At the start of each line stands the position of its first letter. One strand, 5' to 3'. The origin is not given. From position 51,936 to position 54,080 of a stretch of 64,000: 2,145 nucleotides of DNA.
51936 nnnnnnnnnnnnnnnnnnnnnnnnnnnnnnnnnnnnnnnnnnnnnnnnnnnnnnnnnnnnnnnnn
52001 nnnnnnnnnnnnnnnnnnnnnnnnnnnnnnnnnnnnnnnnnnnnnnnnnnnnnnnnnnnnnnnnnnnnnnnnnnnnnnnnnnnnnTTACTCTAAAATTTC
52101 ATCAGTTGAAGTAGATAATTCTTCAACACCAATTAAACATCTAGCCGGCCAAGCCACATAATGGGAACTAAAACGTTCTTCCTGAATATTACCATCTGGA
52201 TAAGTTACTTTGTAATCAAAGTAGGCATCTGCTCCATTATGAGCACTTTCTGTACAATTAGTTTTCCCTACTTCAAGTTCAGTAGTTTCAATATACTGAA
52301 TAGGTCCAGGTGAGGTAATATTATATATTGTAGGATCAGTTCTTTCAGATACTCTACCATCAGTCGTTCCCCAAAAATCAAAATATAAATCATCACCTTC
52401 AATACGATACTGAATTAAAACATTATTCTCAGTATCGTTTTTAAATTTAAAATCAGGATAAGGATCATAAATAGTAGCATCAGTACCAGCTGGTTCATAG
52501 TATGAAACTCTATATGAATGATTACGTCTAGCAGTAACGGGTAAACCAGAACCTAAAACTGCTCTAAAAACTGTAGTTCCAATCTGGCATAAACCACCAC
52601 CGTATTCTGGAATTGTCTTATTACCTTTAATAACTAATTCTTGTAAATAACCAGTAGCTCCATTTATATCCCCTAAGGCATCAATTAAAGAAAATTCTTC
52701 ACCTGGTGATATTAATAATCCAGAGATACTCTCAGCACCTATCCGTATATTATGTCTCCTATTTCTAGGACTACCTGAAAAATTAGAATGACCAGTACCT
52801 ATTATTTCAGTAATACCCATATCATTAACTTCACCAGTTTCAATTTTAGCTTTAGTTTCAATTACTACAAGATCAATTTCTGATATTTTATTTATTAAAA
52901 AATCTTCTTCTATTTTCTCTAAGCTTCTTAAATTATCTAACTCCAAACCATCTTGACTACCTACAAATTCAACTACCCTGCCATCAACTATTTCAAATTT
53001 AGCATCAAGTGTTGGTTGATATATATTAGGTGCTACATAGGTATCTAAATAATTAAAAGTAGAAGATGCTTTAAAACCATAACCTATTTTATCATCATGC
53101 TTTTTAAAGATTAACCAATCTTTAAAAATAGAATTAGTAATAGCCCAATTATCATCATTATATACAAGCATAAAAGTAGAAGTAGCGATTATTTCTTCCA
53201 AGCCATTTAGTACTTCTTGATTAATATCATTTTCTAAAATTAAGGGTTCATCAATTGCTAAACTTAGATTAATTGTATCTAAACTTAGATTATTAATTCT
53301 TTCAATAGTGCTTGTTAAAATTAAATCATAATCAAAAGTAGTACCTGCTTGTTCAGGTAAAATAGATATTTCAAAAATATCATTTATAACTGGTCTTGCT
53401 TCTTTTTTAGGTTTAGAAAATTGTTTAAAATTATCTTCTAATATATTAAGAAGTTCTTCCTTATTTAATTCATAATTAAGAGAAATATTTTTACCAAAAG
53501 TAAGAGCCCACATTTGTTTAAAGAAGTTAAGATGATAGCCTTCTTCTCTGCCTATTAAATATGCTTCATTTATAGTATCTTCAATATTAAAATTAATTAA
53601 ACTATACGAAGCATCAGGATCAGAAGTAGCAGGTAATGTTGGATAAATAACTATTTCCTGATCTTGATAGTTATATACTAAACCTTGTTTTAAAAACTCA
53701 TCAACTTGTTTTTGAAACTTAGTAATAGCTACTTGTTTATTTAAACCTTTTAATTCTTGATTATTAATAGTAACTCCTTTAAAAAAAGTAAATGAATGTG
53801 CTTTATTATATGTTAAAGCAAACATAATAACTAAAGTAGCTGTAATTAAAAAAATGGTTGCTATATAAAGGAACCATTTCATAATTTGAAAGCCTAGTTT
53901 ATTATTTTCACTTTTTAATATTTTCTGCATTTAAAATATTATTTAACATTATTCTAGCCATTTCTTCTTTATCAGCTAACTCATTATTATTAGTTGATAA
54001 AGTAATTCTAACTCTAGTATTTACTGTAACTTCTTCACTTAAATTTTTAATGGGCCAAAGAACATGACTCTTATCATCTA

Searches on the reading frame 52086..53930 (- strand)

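Call 18: search_protein_families(library=pfam, proteins=[window:52086-53930:-], max_evalue=0.001)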
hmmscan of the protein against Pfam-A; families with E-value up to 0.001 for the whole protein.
window:52086-53930:- (614 aa): 2 families
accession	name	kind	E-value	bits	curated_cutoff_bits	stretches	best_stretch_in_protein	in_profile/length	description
PF04294.18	VanW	-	2.6e-41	140.6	27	1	390-520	1-130/130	VanW like protein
PF12229.13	PG_binding_4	-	9.7e-10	39.1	22.1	1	113-205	11-101/117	Putative peptidoglycan binding domain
